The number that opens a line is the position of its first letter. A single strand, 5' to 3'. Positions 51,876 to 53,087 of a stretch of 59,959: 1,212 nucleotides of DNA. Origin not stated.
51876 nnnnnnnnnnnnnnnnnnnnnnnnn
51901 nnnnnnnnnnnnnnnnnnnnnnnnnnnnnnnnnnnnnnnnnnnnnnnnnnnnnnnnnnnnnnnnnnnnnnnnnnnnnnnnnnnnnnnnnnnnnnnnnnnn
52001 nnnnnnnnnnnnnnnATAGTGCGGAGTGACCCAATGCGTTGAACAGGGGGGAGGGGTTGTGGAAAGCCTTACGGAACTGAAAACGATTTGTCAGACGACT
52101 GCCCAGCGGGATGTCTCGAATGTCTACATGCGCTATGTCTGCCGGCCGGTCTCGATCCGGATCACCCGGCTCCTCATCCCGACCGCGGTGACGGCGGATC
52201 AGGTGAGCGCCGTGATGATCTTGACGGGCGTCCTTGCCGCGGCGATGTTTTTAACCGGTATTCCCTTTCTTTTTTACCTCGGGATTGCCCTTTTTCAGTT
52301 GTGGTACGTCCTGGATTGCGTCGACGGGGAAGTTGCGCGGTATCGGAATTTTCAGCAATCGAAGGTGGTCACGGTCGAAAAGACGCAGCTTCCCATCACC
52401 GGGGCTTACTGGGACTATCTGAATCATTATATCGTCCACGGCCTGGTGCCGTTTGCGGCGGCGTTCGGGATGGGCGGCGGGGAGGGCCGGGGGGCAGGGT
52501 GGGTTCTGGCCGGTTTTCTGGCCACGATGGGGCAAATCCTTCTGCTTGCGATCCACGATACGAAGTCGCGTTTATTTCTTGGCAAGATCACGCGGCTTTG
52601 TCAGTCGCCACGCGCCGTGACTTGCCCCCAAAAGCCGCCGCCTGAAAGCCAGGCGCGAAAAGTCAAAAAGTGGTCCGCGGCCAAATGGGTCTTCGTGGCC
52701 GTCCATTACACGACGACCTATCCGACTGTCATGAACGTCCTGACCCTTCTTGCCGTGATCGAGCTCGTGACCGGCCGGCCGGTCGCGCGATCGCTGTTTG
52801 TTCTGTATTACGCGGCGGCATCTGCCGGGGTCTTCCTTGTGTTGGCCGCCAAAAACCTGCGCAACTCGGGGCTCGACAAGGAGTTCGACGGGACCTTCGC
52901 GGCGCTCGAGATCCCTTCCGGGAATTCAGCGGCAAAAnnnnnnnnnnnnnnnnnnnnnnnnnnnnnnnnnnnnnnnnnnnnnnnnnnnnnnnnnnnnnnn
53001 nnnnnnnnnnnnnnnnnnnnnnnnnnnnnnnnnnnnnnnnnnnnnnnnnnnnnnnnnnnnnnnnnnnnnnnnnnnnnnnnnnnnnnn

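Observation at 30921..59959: A 29-kb co-directional locus combining many GT-C transferases, radical SAM enzymes and a phosphonate pathway: candidate undescribed envelope-modification system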

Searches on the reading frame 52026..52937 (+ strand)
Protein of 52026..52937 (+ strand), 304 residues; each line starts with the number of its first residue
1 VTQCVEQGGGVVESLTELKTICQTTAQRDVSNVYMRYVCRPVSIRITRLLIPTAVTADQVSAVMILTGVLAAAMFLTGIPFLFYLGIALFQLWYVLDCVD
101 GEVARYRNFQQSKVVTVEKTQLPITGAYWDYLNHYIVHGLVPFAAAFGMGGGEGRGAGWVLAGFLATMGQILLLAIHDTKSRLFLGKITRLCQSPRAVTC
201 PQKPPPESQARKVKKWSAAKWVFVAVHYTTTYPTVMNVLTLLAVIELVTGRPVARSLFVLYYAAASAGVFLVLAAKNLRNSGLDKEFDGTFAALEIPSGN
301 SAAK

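Call 5: search_protein_families(library=pfam, proteins=[window:52026-52937:+], max_evalue=0.01)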
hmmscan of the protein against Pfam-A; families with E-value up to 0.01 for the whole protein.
window:52026-52937:+ (304 aa): 1 family
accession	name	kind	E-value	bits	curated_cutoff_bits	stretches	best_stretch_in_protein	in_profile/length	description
PF01066.26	CDP-OH_P_transf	-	0.0056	17.5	22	1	57-108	4-53/152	CDP-alcohol phosphatidyltransferase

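Call 14: search_protein_families(library=ncbifam, proteins=[window:52059-52937:+], max_evalue=0.01)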
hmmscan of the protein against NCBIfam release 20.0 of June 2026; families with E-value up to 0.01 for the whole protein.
window:52059-52937:+ (293 aa): 3 families
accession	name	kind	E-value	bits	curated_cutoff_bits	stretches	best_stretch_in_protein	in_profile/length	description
NF041135.1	IPPtranDIPPsyn_Thcocales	equivalog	1.6e-08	34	580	1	11-102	218-303/419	bifunctional L-myo-inositol-1-phosphate cytidylyltransferase/CDP-L-myo-inositol myo-inositolphosphotransferase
NF040950.1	archin_ph_syn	equivalog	1.5e-05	24.9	180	1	28-97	8-75/191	archaetidylinositol phosphate synthase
NF045883.1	PIPSynth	equivalog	0.0011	18.7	170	1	25-97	4-74/197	phosphatidylinositol phosphate synthase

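Call 50: search_solved_structures(query=window:52059-52937:+, max_evalue=1)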
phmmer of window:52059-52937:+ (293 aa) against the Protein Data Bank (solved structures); distinct sequences matched with E-value up to 1: 2.
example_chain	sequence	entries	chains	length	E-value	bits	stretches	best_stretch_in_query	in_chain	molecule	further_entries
4o6m_A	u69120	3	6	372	2.8e-07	33.3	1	24-102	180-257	AF2299, a CDP-alcohol phosphotransferase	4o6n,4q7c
4mnd_A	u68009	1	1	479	0.13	14.7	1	24-99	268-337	CTP L-myo-inositol-1-phosphate cytidylyltransferase/CDP-L-myo-inositol myo-inositolphospho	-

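Call 70: find_homologous_proteins(query=window:52059-52937:+, max_evalue=0.00001)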
Query window:52059-52937:+ (293 aa): 76 proteins with E <= 0.00001 among 3582 candidates.
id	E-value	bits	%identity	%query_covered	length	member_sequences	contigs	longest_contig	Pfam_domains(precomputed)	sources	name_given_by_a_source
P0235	3.0e-191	652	100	100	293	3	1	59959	-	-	-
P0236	4.4e-130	451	69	100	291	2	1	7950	-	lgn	-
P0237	3.0e-119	416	66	100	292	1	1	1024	-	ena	-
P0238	2.6e-114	399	66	96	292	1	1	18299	-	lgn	-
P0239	1.7e-113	397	64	96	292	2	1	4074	-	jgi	-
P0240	4.0e-97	343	56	98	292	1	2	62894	-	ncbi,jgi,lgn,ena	-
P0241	4.2e-97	343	57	96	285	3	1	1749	-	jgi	-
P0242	4.9e-96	339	58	96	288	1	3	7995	-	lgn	-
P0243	6.0e-91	323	54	96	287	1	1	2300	-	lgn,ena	-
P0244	1.4e-89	318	54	96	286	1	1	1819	-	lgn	-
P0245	1.7e-89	318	55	96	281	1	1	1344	-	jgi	jgi:hypothetical protein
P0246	3.9e-89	317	54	96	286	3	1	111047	-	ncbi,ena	-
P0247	4.9e-89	316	52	97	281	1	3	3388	-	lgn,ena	-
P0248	7.0e-87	309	53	96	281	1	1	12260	-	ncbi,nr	ncbi:MAG TPA: hypothetical protein VL688_12085 [Verrucomicrobiae bacterium]|nr:hypothetical protein 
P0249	2.5e-86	308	52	96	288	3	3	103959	-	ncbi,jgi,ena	-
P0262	1.6e-64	236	43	100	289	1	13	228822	-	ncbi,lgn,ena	-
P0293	7.4e-52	194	40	92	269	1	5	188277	-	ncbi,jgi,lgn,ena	-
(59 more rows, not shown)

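Call 71: find_encoding_contigs(protein=P0293, flank=10000, max_places=1)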
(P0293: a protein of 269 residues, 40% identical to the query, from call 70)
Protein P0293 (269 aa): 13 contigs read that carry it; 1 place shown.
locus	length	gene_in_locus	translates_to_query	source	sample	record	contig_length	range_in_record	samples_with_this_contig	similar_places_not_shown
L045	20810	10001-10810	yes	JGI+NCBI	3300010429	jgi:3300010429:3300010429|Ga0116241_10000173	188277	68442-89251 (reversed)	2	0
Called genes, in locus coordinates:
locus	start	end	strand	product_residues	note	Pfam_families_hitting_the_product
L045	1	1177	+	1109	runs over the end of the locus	PF13489:Methyltransf_23, PF08241:Methyltransf_11, PF08242:Methyltransf_12, PF13649:Methyltransf_25, PF13847:Methyltransf_31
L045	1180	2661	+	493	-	PF13231:PMT_2 (weak)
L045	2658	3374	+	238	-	PF00535:Glycos_transf_2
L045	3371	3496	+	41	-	-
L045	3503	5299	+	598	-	PF13231:PMT_2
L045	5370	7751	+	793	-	PF01326:PPDK_N (faint), PF00391:PEP-utilizers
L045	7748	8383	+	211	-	PF07722:Peptidase_C26, PF00117:GATase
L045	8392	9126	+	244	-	PF00483:NTP_transferase, PF12804:NTP_transf_3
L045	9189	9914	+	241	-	PF02224:Cytidylate_kin, PF13238:AAA_18 (faint)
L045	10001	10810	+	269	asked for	-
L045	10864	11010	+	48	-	-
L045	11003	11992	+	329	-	PF01073:3Beta_HSD, PF01370:Epimerase, PF02719:Polysacc_synt_2, PF04321:RmlD_sub_bind, PF05368:NmrA, PF07993:NAD_binding_4, PF13460:NAD_binding_10, PF16363:GDP_Man_Dehyd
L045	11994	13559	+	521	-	PF01467:CTP_transf_like, PF00294:PfkB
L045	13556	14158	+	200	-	PF13580:SIS_2, PF01380:SIS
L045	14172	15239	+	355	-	PF04055:Radical_SAM, PF13186:SPASM (weak)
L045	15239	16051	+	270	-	PF00456:Transketolase_N, PF13292:DXP_synthase_N, PF00676:E1_dh (weak), PF02775:TPP_enzyme_C (weak)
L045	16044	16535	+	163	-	PF02779:Transket_pyr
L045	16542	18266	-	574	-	-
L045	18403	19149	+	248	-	PF00535:Glycos_transf_2, PF13641:Glyco_tranf_2_3 (weak)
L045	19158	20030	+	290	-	PF13489:Methyltransf_23, PF13847:Methyltransf_31, PF08241:Methyltransf_11, PF08242:Methyltransf_12, PF13649:Methyltransf_25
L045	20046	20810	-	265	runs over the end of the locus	PF00106:adh_short, PF08659:KR, PF13561:adh_short_C2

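Call 72: find_encoding_contigs(protein=P0262, flank=10000, max_places=1)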
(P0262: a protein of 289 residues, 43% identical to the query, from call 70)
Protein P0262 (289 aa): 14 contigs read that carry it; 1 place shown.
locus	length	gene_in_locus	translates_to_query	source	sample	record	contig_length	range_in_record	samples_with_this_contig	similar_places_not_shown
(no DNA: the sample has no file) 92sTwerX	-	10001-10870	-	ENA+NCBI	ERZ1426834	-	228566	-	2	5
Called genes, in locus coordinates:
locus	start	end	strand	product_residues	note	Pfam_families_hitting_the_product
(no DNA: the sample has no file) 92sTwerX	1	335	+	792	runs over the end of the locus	-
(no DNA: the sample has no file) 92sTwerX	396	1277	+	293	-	PF13489:Methyltransf_23, PF07021:MetW (weak), PF13847:Methyltransf_31, PF08241:Methyltransf_11, PF08242:Methyltransf_12, PF13649:Methyltransf_25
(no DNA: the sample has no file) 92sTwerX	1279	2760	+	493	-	PF13231:PMT_2 (weak)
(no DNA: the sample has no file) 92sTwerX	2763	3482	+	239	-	PF00535:Glycos_transf_2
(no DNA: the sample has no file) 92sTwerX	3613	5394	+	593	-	PF13231:PMT_2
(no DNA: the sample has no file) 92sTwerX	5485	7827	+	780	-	PF01326:PPDK_N (faint), PF00391:PEP-utilizers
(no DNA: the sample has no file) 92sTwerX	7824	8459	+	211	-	PF07722:Peptidase_C26, PF00117:GATase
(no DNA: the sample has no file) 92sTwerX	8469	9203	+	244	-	PF00483:NTP_transferase, PF12804:NTP_transf_3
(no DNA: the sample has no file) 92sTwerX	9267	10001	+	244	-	PF02224:Cytidylate_kin, PF13238:AAA_18 (faint)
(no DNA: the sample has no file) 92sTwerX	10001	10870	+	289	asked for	-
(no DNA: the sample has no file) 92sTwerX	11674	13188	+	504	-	-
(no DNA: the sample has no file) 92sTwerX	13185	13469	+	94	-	PF12728:HTH_17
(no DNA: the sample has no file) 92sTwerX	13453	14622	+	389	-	PF01041:DegT_DnrJ_EryC1, PF00155:Aminotran_1_2, PF01212:Beta_elim_lyase, PF00266:Aminotran_5, PF01053:Cys_Met_Meta_PP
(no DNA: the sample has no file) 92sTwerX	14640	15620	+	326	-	PF00106:adh_short (weak), PF04321:RmlD_sub_bind, PF05368:NmrA, PF01073:3Beta_HSD, PF01370:Epimerase, PF02719:Polysacc_synt_2, PF13460:NAD_binding_10, PF16363:GDP_Man_Dehyd, +2 more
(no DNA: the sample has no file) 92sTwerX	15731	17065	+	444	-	PF00202:Aminotran_3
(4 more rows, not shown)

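Call 74: search_protein_families(library=ncbifam, proteins=[L045:5370-7748:+, L045:7748-8380:+, L045:8392-9123:+, L045:9189-9911:+, L045:10001-10807:+, L045:14172-15236:+], max_evalue=0.0001)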
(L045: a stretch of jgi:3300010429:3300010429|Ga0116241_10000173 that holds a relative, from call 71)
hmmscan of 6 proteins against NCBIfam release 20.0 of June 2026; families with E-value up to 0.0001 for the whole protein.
L045:5370-7748:+ (793 aa): 11 families
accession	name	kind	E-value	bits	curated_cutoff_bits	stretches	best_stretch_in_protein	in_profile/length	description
NF004508.0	PRK05849.1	equivalog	8.7e-287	953.3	501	1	16-792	10-788/789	hypothetical protein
NF004881.0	PRK06241.2-2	equivalog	5.8e-12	44.7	883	0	712-766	812-865/898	phosphoenolpyruvate synthase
NF004882.0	PRK06241.2-3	equivalog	7.3e-12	44.2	850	1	54-232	86-280/827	phosphoenolpyruvate synthase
NF005057.0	PRK06464.1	equivalog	4.3e-11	41.6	598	0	711-769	381-438/798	phosphoenolpyruvate synthase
TIGR01418.1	PEP_synth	equivalog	5.9e-09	34.8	739.75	0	705-770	371-435/784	pyruvate, water dikinase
NF004531.0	PRK05878.1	equivalog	2.5e-07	29.7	456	0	736-771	402-437/534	pyruvate, phosphate dikinase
NF004878.0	PRK06241.1-3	subfamily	2.7e-07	29.1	945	0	583-786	673-883/891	phosphoenolpyruvate synthase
NF052631.1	prodigiosin_PigC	equivalog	3e-07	28.7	1300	0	186-238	257-307/883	prodigiosin ligase PigC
NF004883.0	PRK06241.2-4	equivalog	1.9e-06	26.3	1063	0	714-766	837-888/928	phosphoenolpyruvate synthase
NF052632.1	undecylprod_RedH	equivalog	2.5e-06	25.7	1350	0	161-234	227-299/880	undecylprodigiosin ligase RedH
NF006151.0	PRK08296.1-3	equivalog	4.4e-06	25.5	693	1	704-792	517-603/604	hypothetical protein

L045:7748-8380:+ (211 aa): 20 families
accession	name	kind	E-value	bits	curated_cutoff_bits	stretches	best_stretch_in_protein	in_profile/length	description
NF045546.1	GCDPHdlase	equivalog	2.8e-55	187.5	250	1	4-196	3-184/198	gamma-glutamyl-CDP-amidate hydrolase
NF011201.0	PRK14607.1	equivalog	9.4e-13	47.7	670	1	92-194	70-173/534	bifunctional anthranilate synthase component II/anthranilate phosphoribosyltransferase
TIGR01368.1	CPSaseIIsmall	equivalog_domain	2.6e-12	46.4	307.35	1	54-193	215-341/361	glutamine-hydrolyzing carbamoyl-phosphate synthase small subunit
NF001975.0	PRK00758.1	equivalog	4.9e-11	42.6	198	1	56-192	43-164/185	GMP synthase subunit A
NF010081.0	PRK13566.1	equivalog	4.1e-10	38.6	645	1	85-193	590-700/729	anthranilate synthase component I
TIGR00888.1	guaA_Nterm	equivalog_domain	6.1e-10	38.8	172.15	1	53-193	39-167/188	glutamine-hydrolyzing GMP synthase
TIGR00566.1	trpG_papA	subfamily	7.7e-10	38.8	121.05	1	92-194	71-177/192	glutamine amidotransferase of anthranilate synthase or aminodeoxychorismate synthase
NF005367.0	PRK06895.1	equivalog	8.4e-10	38.8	265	1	97-193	74-172/190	anthranilate synthase component II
NF009475.0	PRK12838.1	equivalog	1.8e-09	37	221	1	54-192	209-334/359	carbamoyl phosphate synthase small subunit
NF005849.0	PRK07765.1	equivalog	1.9e-09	37.1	308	1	86-194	67-176/219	aminodeoxychorismate/anthranilate synthase component II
TIGR01815.1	TrpE-clade3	equivalog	7e-09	34.2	739.15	1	82-194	574-689/717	anthranilate synthase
NF005799.0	PRK07649.1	equivalog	2.3e-08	33.8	327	1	93-194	70-172/195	aminodeoxychorismate/anthranilate synthase component II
NF006462.0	PRK08857.1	equivalog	5.3e-08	32.7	345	1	91-194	68-177/193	aminodeoxychorismate/anthranilate synthase component II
NF005072.0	PRK06490.1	equivalog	1.5e-07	30.6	339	1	84-192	81-186/251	glutamine amidotransferase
TIGR01823.1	PabB-fungal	equivalog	2.9e-07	29.2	442.55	1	85-194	76-187/742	aminodeoxychorismate synthase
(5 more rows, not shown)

L045:8392-9123:+ (244 aa): 34 families (the best 25 are shown)
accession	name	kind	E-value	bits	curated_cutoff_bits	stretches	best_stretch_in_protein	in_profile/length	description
TIGR03992.1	Arch_glmU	subfamily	1.2e-23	83.7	292.1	1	1-232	1-215/393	bifunctional sugar-1-phosphate nucleotidylyltransferase/acetyltransferase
NF041313.1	UDPGP_AglF_Halo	equivalog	3.6e-21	75.7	400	1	1-237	1-227/234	UTP--glucose-1-phosphate uridylyltransferase AglF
TIGR01208.1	rmlA_long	equivalog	5.2e-19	68.3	320.25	1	2-237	1-227/353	glucose-1-phosphate thymidylyltransferase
NF041173.1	Sug_nt_acttase_Thmprot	equivalog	2.7e-16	59.5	600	1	1-124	1-130/405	bifunctional sugar-1-phosphate nucleotidylyltransferase/acetyltransferase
NF045761.1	NAMPUrTaseMurU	equivalog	3.8e-16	59.7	250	1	1-60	1-60/226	N-acetylmuramate alpha-1-phosphate uridylyltransferase MurU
NF052502.1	man1P_GTase_Rv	exception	2.5e-11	43.1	440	1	2-136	2-138/352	mannose-1-phosphate guanylyltransferase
NF045697.1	MurNAcPUrMurU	equivalog_domain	1.2e-10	41.2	370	1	4-51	1-48/229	N-acetylmuramate alpha-1-phosphate uridylyltransferase MurU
TIGR01173.1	glmU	equivalog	9.8e-10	37.8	366.85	1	1-120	1-123/452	bifunctional UDP-N-acetylglucosamine diphosphorylase/glucosamine-1-phosphate N-acetyltransferase GlmU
NF041135.1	IPPtranDIPPsyn_Thcocales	equivalog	1.4e-09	37.4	580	1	1-178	1-166/419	bifunctional L-myo-inositol-1-phosphate cytidylyltransferase/CDP-L-myo-inositol myo-inositolphosphotransferase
NF045665.1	NTPtran_DVU1551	equivalog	3e-09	36.4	315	1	2-79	2-77/359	DVU_1551 family NTP transferase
NF002023.0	PRK00844.1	subfamily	5.4e-09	35.4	458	1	3-62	9-69/408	glucose-1-phosphate adenylyltransferase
NF006986.0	PRK09451.1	equivalog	9.5e-09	34.6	725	1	2-100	7-106/456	bifunctional UDP-N-acetylglucosamine diphosphorylase/glucosamine-1-phosphate N-acetyltransferase GlmU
TIGR02623.1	G1P_cyt_trans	equivalog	1e-08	34.9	300.25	1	1-78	1-78/255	glucose-1-phosphate cytidylyltransferase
NF012024.0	PRK15480.1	equivalog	1.9e-08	33.8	588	1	2-241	5-253/292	glucose-1-phosphate thymidylyltransferase RfbA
TIGR02091.1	glgC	equivalog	2.5e-08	33.4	424.9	1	3-62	3-63/364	glucose-1-phosphate adenylyltransferase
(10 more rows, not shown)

L045:9189-9911:+ (241 aa): 5 families
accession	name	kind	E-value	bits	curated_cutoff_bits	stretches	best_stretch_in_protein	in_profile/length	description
TIGR00017.1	cmk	equivalog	8.9e-60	202.1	135.55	1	8-220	3-214/217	(d)CMP kinase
NF010004.0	PRK13477.1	equivalog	6e-52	176.7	524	1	6-228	284-508/514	bifunctional pantoate--beta-alanine ligase/(d)CMP kinase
NF008816.0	PRK11860.1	equivalog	7e-42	143.4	943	1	5-227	441-657/662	bifunctional 3-phosphoshikimate 1-carboxyvinyltransferase/cytidylate kinase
NF007071.0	PRK09518.1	equivalog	9e-34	117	953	1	7-212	4-213/706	bifunctional cytidylate kinase/GTPase Der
TIGR02173.1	cyt_kin_arch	equivalog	5.1e-07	29.8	102.1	0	116-193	62-133/169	(d)CMP kinase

L045:10001-10807:+ (269 aa): 2 families
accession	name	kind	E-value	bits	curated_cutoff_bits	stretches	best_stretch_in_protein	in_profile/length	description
NF040950.1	archin_ph_syn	equivalog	7.5e-07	29.2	180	1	12-76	15-77/191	archaetidylinositol phosphate synthase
NF041135.1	IPPtranDIPPsyn_Thcocales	equivalog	1.4e-05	24.2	580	1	2-77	232-302/419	bifunctional L-myo-inositol-1-phosphate cytidylyltransferase/CDP-L-myo-inositol myo-inositolphosphotransferase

L045:14172-15236:+ (355 aa): 36 families (the best 25 are shown)
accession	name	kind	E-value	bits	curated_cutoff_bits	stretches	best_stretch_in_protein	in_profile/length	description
TIGR04317.1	W_rSAM_matur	equivalog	2.7e-21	76.1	380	1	30-310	6-292/349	tungsten cofactor oxidoreductase radical SAM maturase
TIGR02668.1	moaA_archaeal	equivalog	2.3e-16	59.7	325.25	1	38-246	18-219/303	GTP 3',8-cyclase MoaA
NF045574.1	sacti_mat_StsB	exception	3.5e-16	59.1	625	1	30-145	98-211/466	StsB family radical SAM/SPASM domain sactipeptide maturase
NF001199.0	PRK00164.2-1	equivalog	4.3e-16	58.9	231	1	36-168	18-149/308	GTP 3',8-cyclase MoaA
NF050035.1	rSAM_WgK_link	exception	4.6e-15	55.5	650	1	28-145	7-126/367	radical SAM/SPASM peptide maturase WgkB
TIGR03962.1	mycofact_rSAM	equivalog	8.5e-15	54.8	265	1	39-330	21-304/339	mycofactocin radical SAM maturase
TIGR04311.1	rSAM_Geo_metal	subfamily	8.5e-15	54.7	400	1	36-212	9-191/423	radical SAM/SPASM family putative metalloenzyme maturase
TIGR02666.1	moaA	equivalog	5.3e-14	51.9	284.05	1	34-168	14-154/336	GTP 3',8-cyclase MoaA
NF038283.1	viperin_w_prok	equivalog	6.3e-14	51.8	180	1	39-152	11-131/281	viperin family antiviral radical SAM protein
TIGR04055.1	rSAM_NirJ2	equivalog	1.3e-11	44.6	500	1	39-319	9-284/326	putative heme d1 biosynthesis radical SAM protein NirJ2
TIGR04545.1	rSAM_ahbD_hemeb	equivalog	1.5e-11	44.4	500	1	39-149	9-120/339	heme b synthase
TIGR04250.1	SCM_rSAM_ScmE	equivalog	3.9e-11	42.4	400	1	33-146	6-121/358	SynChlorMet cassette radical SAM/SPASM protein ScmE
NF040492.1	not_ScfB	exception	1.7e-10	40.4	855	1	39-326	104-405/450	ScfB-related radical SAM/SPASM orphan maturase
NF047865.1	rSAM_PapB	equivalog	2.1e-10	40.4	340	1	39-334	12-317/330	PapB family radical SAM/SPASM ranthipeptide maturase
TIGR04303.1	GeoRSP_rSAM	equivalog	2.3e-10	40.5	400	1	39-141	14-114/325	GeoRSP system radical SAM/SPASM protein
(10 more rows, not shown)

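Call 78: find_related_loci(query=A2, collection=metagenome_contigs, flank=10000)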
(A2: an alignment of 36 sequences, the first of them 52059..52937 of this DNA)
Query A2 (293 aa) in metagenome_contigs; peptide patterns used: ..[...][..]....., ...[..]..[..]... (x = any residue, [..] = any of these).
113 stretches matched a pattern; 51 encode a relative of the query (tblastn E <= 1e-3); 51 distinct loci.
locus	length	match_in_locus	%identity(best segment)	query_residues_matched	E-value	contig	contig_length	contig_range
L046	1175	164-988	66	1-276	4e-132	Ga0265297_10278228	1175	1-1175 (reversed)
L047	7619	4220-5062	57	1-282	2e-104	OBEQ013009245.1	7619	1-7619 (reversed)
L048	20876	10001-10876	56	1-287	1e-103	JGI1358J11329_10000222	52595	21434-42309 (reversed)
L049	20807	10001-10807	54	1-280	2e-96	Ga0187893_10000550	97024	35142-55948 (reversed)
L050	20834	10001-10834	54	1-280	2e-91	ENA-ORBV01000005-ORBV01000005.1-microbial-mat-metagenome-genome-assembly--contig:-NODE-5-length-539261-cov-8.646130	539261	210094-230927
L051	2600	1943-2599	53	1-222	7e-74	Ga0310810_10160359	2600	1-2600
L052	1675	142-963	43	1-281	9e-74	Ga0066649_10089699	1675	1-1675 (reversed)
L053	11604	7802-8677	42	1-292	6e-69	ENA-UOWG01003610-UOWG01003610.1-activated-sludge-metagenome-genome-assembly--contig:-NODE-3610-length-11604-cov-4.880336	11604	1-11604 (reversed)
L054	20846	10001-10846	41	1-292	4e-68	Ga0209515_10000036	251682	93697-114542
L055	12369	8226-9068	42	1-289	1e-63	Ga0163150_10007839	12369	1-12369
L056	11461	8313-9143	38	1-284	3e-62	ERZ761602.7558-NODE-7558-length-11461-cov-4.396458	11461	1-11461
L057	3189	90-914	42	2-284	1e-61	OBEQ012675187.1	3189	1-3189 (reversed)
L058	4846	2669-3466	40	1-275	1e-61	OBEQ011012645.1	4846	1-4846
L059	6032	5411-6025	47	1-212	6e-58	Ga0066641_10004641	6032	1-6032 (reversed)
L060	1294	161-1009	43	1-290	1e-56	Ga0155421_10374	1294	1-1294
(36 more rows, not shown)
